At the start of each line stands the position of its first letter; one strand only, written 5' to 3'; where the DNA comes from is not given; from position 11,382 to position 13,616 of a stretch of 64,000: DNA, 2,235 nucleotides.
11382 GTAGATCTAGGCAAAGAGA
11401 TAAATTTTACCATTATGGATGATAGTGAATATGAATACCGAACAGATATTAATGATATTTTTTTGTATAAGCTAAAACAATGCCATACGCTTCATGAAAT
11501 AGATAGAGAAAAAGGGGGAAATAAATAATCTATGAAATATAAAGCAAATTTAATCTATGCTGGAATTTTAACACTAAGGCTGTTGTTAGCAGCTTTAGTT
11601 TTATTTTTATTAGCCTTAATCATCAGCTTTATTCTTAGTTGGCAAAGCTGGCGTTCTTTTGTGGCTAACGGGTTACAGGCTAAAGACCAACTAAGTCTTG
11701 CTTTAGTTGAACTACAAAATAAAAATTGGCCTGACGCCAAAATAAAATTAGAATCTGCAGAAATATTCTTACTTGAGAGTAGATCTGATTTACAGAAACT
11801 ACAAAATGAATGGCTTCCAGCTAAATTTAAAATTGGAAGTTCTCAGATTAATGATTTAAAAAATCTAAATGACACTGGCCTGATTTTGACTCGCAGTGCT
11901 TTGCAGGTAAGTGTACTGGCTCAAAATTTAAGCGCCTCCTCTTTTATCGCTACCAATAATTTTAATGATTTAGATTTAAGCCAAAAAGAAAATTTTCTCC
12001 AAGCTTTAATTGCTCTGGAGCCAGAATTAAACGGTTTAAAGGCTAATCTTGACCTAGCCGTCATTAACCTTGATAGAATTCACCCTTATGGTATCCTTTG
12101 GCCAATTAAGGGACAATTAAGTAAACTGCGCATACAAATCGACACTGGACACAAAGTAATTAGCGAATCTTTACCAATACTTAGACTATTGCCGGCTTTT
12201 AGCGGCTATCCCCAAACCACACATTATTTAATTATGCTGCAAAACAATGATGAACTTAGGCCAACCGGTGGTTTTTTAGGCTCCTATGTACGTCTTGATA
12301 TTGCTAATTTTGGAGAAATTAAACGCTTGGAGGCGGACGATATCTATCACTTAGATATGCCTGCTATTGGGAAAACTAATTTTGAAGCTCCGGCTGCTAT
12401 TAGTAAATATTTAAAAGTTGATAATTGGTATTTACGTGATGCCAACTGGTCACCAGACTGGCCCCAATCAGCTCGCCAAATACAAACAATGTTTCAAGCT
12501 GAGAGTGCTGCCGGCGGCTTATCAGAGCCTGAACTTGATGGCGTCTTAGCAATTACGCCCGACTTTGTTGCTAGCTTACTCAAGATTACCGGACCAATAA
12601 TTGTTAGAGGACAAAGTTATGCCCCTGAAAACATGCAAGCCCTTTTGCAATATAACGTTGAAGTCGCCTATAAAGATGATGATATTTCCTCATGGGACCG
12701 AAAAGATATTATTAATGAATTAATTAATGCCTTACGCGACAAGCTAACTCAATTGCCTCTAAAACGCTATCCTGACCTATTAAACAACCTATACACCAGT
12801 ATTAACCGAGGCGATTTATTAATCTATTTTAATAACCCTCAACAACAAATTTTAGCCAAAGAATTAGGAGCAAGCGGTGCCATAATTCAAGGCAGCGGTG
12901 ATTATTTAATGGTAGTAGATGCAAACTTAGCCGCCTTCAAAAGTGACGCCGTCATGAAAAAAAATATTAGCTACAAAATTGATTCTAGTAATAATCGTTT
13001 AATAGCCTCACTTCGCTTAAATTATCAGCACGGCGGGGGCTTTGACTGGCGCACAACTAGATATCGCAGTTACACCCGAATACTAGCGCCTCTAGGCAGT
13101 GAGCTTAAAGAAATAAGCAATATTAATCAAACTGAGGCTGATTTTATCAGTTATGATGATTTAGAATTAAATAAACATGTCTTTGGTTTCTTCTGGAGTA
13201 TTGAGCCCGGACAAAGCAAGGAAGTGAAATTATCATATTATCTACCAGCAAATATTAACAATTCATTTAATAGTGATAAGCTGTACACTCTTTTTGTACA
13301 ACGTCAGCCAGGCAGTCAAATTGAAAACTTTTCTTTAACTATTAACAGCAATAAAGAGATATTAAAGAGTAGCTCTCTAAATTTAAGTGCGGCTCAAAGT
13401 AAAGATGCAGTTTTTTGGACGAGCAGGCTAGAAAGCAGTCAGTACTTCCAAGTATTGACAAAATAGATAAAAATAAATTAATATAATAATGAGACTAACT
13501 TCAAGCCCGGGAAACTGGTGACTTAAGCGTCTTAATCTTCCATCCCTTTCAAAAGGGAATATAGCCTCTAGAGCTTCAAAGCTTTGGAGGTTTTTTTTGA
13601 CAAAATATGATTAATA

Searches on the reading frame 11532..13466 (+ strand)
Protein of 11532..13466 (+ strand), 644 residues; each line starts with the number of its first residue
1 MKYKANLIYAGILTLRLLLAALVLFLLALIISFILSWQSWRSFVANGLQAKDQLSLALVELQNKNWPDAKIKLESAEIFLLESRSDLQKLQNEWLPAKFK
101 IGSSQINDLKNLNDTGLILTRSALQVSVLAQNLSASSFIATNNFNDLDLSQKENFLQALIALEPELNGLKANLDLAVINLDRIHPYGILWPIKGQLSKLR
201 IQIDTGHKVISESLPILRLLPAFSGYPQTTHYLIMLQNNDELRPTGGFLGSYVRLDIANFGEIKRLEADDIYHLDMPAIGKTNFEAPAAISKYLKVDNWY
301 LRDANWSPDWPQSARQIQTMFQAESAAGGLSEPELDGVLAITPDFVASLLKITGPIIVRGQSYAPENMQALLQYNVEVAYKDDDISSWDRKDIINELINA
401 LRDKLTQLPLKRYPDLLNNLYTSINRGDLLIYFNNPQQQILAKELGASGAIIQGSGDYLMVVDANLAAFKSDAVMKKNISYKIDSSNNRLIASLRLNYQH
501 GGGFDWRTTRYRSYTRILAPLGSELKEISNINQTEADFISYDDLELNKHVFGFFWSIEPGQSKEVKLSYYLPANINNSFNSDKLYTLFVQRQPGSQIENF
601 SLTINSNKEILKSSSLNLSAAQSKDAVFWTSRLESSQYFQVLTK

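Call 42: search_protein_families(library=pfam, proteins=[window:11532-13466:+], max_evalue=0.00001)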
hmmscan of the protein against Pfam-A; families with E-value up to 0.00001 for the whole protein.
window:11532-13466:+ (644 aa): 1 family
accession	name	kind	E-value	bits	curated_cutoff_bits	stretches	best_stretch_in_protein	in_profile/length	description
PF13196.11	DUF4012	-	2.3e-24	87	28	1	230-374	4-141/144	Protein of unknown function (DUF4012)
